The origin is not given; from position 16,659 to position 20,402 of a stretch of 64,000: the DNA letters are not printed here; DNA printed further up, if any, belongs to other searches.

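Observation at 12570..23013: Compact type-I-PKS / PUFA-synthase-like operon (ligase, KS-KS°, AT-ACP-KR-DH, PPTase, membrane acyltransferase, secreted Cys-rich protein) in a minimal CPR-like genome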

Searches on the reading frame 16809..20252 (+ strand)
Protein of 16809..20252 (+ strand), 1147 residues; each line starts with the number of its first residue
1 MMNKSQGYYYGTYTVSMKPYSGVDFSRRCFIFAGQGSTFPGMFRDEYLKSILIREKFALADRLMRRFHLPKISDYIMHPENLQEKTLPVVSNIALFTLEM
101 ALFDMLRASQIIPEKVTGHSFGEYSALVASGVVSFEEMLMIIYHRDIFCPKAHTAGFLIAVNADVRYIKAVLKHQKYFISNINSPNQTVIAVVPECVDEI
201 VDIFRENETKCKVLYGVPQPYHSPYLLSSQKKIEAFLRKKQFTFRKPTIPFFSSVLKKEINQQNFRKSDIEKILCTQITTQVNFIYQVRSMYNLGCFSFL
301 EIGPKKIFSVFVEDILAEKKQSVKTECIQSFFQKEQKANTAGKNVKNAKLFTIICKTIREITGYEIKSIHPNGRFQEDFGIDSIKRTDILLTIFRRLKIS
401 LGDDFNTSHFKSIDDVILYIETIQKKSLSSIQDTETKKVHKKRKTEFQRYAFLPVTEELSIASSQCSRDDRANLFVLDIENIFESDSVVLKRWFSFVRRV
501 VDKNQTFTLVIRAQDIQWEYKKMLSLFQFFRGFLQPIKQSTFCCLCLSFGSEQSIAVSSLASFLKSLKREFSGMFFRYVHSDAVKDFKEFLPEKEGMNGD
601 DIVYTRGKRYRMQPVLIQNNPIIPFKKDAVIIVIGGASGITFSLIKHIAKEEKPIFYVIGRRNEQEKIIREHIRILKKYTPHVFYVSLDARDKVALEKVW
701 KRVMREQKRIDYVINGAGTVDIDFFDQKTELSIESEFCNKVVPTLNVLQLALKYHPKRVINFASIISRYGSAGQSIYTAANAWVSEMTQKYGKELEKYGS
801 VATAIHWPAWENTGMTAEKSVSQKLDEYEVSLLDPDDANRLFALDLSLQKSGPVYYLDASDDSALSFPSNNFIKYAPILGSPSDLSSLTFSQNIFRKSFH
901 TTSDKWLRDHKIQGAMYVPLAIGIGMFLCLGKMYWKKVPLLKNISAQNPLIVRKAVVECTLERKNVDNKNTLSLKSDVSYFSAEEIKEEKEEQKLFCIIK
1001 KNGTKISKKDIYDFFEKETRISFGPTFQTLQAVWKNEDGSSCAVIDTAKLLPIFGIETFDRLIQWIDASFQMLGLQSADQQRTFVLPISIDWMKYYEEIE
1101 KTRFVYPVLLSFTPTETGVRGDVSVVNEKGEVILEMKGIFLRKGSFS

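Call 3: search_protein_families(library=pfam, proteins=[window:16809-20252:+], max_evalue=0.01)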
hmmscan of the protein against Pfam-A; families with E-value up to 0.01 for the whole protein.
window:16809-20252:+ (1147 aa): 8 families
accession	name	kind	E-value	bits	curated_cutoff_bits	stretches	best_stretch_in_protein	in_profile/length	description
PF00698.26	Acyl_transf_1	-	2.4e-24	86.8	32.7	1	30-352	2-314/319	Acyl transferase domain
PF08659.16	KR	-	2.9e-21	76.6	22.6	1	630-811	2-179/180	KR domain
PF00106.31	adh_short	-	3.2e-20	72.9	26.6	1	630-820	2-191/195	short chain dehydrogenase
PF14765.12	PS-DH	-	2e-11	44.1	23.7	1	1004-1143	15-158/166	Polyketide synthase dehydratase N-terminal domain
PF21089.3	PKS_DH_N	-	2.5e-08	34.3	27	1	885-965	8-92/103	Polyketide synthase dehydratase domain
PF13561.12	adh_short_C2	-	6e-07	29.7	27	1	638-823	6-188/236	Enoyl-(Acyl carrier protein) reductase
PF00550.31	PP-binding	-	0.00022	21.8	20.8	1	354-404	3-52/67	Phosphopantetheine attachment site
PF01370.27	Epimerase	-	0.0042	17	20.9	1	631-774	1-124/240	NAD dependent epimerase/dehydratase family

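Call 11: search_protein_families(library=ncbifam, proteins=[window:16809-20252:+], max_evalue=0.01)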
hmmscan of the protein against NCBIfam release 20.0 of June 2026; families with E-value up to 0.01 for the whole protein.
window:16809-20252:+ (1147 aa): 126 families (the best 25 are shown)
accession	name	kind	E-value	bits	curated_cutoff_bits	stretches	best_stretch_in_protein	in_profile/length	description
NF045894.1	PKS_plus_SDR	equivalog_domain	8.1e-58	196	1740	2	26-324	530-823/1515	type I polyketide synthase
TIGR02813.1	omega_3_PfaA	subfamily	7e-44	149.1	1010.1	3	31-325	584-889/2582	polyketide-type polyunsaturated fatty acid synthase PfaA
TIGR00128.1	fabD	equivalog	3.3e-37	128.5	260.9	1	29-313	4-284/290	ACP S-malonyltransferase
NF041183.1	Pks2_ls1_myc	equivalog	1.8e-29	101.3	2400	3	21-315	526-813/2086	sulfolipid-1 biosynthesis phthioceranic/hydroxyphthioceranic acid synthase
NF037941.1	PKS_NbtC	equivalog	2.9e-25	88.4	1150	2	27-261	96-333/1027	nocobactin polyketide synthase NbtC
TIGR03131.1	malonate_mdcH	equivalog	3.1e-22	79.4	297.9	1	30-317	3-277/297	malonate decarboxylase subunit epsilon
NF037940.1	PKS_MbtD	equivalog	1.2e-20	73.2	1150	2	24-317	88-375/978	mycobactin polyketide synthase MbtD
TIGR01830.1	3oxo_ACP_reduc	equivalog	8e-14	51.9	297.75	1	632-820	2-190/239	3-oxoacyl-[acyl-carrier-protein] reductase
NF006384.0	PRK08628.1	equivalog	1.5e-13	50.6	307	1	627-802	6-178/258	SDR family oxidoreductase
NF052481.1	FucosDh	equivalog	3.5e-13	49.5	300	1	627-801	6-177/257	L-fucose dehydrogenase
NF040607.1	mycolic_Pks13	equivalog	6.5e-13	47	2100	1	29-340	666-977/1680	polyketide synthase Pks13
NF006072.0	PRK08217.1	subfamily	6.7e-13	49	298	2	759-818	146-203/253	3-ketoacyl-(acyl-carrier-protein) reductase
NF004817.0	PRK06171.1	subfamily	3.8e-12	46.2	304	1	627-818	8-199/265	sorbitol-6-phosphate dehydrogenase subunit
NF005878.0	PRK07825.1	subfamily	7.3e-12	45.2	287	1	627-823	8-199/278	short chain dehydrogenase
TIGR02415.1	23BDH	subfamily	2.1e-11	43.7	304.35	1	630-818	2-190/254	acetoin reductase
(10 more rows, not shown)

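Call 13: search_solved_structures(query=window:16809-20252:+, max_evalue=0.001)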
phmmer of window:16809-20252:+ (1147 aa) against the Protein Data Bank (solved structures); distinct sequences matched with E-value up to 0.001: 162 (the best 60 are shown).
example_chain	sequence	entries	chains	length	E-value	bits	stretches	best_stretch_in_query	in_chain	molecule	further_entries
3im8_A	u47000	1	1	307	8.8e-26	93.4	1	27-315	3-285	Malonyl acyl carrier protein transacylase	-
8cg4_A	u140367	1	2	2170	6.5e-22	80.6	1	29-325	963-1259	Norsolorinic acid synthase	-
4mz0_A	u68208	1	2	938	8.2e-20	73.7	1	25-308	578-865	CurL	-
8avz_A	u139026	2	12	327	3.4e-18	68.3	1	29-340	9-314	Polyketide biosynthesis acyltransferase homolog PksD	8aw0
3ptw_A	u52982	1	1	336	1.2e-16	63.2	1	28-315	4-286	Malonyl CoA-acyl carrier protein transacylase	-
9nju_A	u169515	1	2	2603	1.4e-16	63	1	29-314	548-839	Probable polyketide synthase 16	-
2cuy_A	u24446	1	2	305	2.1e-16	62.4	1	31-318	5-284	Malonyl CoA-[acyl carrier protein] transacylase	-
4rr5_A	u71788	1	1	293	2.2e-16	62.3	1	28-309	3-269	Malonyl CoA-acyl carrier protein transacylase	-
3im9_A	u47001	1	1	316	5e-16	61.1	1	28-320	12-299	Malonyl CoA-acyl carrier protein transacylase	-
7m7e_B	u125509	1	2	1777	6.4e-16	60.8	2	626-843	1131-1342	6-deoxyerythronolide-B synthase EryA2, modules 3 and 4,EryAI,6-deoxyerythronolide-B syntha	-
1mla_A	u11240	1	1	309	7.5e-16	60.5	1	28-315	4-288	MALONYL-COENZYME A ACYL CARRIER PROTEIN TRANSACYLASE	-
2g1h_A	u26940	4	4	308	9e-16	60.3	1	29-315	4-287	Malonyl CoA-acyl carrier protein transacylase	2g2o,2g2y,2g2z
3tqe_A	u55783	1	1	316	1.3e-15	59.8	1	29-312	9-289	Malonyl-CoA-[acyl-carrier-protein] transacylase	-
5dz6_A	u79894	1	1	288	1.8e-15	59.3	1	91-315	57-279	Polyketide biosynthesis malonyl CoA-acyl carrier protein transacylase PksC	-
6u0j_A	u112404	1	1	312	2.4e-15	58.9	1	26-315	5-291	Malonyl CoA-acyl carrier protein transacylase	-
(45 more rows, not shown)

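Call 85: search_dna_similar(query=window:16809-20252:+, collection=plasmids, mode=protein, max_rows=15)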
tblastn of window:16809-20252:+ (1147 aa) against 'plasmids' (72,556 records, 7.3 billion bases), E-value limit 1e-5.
Records with a match: 602; places in all: 1866; records where one place covers at least 80% of the query: 0.
Best place of each record, by identity: <60% 602.
By first word of the organism name: Streptomyces 173; Bacillus 80; Burkholderia 43; Ralstonia 22; Rhizobium 20; Agrobacterium 14; Mycobacterium 13; Escherichia 11; Salmonella 11; Pseudomonas 10; and 95 more.
By predicted mobility (MOB-suite, as given by PLSDB): non-mobilizable 441; mobilizable 88; conjugative 73.
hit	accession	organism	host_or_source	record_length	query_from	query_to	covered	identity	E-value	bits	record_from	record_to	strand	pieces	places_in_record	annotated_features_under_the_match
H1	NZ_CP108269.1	Streptomyces sp. NBC_00046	-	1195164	26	825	57%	23.4%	7e-19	166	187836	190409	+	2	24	record has no annotation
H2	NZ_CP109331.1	Streptomyces sp. NBC_01590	-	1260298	26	825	57%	23.4%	7e-19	166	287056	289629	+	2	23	record has no annotation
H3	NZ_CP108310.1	Streptomyces sp. NBC_00012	-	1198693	26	825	54%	24.0%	2e-17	161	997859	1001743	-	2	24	record has no annotation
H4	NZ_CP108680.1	Streptomyces sp. NBC_01216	-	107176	20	924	52%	23.9%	3e-10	136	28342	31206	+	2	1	type I polyketide synthase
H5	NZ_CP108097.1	Streptomyces sp. NBC_00239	-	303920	36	952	54%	22.6%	3e-10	141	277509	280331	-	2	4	SDR family NAD(P)-dependent oxidoreductase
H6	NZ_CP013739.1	Streptomyces globisporus C-1027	soil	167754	21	952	55%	21.8%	1e-10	140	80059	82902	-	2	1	type I polyketide synthase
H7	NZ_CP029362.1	Streptomyces globisporus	tomato,cultured microbe,flower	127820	21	952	55%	21.6%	1e-10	140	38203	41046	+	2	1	type I polyketide synthase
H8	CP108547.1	Streptomyces globisporus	-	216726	21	952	55%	21.6%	1e-10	140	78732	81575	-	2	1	type I polyketide synthase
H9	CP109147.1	Streptomyces globisporus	-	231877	21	952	55%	21.6%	1e-10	140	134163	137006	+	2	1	type I polyketide synthase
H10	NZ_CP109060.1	Streptomyces globisporus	-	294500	21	952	55%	21.6%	1e-10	140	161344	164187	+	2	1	type I polyketide synthase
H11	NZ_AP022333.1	Methylosinus sp. C49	-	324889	2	819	42%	27.4%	5e-23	180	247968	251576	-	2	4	type I polyketide synthase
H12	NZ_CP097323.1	Streptomyces sp. RerS4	root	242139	39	952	54%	21.1%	8e-9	136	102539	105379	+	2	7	type I polyketide synthase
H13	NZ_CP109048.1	Streptomyces sp. NBC_00637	-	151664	39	952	53%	21.0%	1e-9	133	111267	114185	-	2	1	type I polyketide synthase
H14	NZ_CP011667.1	Streptomyces sp. Mg1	-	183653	36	952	50%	22.0%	2e-8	133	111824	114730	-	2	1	type I polyketide synthase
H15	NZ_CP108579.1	Streptomyces goshikiensis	-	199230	36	952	50%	22.0%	2e-8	133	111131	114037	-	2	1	type I polyketide synthase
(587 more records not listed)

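Call 86: get_annotated_region(hit=H6, flank=12000)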
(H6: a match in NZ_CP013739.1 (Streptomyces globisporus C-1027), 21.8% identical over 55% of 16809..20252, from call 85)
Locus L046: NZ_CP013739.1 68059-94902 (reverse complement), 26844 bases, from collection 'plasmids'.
description: Streptomyces globisporus C-1027 plasmid SGLP1, complete sequence
organism: Streptomyces globisporus C-1027 (NCBI taxid 1172567)
taxonomy: Bacteria; Actinomycetota; Actinomycetes; Kitasatosporales; Streptomycetaceae; Streptomyces; Streptomyces globisporus; Streptomyces globisporus C-1027
host: -; source: soil; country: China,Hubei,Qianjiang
typing (MOB-suite, as given by PLSDB): non-mobilizable; replicon rep_cluster_1910
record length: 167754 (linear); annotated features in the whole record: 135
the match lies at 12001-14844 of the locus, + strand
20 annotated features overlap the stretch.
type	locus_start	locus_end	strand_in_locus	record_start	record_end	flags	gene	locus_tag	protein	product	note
CDS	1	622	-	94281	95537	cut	-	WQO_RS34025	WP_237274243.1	phage/plasmid primase, P4 family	GO:0006260 - DNA replication [Evidence IEA]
CDS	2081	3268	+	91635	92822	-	-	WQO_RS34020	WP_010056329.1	transposase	-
CDS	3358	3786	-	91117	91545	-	-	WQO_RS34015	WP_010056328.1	hypothetical protein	-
CDS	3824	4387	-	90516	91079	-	-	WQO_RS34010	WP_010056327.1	hypothetical protein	-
CDS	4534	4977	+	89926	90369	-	-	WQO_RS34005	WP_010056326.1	helix-turn-helix domain-containing protein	-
CDS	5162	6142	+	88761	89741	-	-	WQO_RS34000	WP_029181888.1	DUF1702 family protein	-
CDS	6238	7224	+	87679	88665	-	-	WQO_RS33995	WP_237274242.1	DUF1702 family protein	-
CDS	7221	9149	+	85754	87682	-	-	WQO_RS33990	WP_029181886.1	CRTAC1 family protein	-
CDS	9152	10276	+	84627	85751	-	-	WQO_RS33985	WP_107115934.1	RnfABCDGE type electron transport complex subunit D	-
CDS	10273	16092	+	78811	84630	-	-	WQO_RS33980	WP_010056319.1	type I polyketide synthase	GO:0030639 - polyketide biosynthetic process [Evidence IEA]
CDS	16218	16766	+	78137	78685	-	-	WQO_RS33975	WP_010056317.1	NADH-dependent FAD reductase SgcE6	-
CDS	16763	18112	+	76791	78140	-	-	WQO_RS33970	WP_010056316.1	cytochrome P450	-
CDS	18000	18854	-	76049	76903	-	-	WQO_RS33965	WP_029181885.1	AraC family transcriptional regulator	-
CDS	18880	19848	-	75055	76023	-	-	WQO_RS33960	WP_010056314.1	streptomycin biosynthesis operon regulator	-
CDS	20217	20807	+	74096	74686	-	-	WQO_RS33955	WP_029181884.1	DUF5987 family protein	-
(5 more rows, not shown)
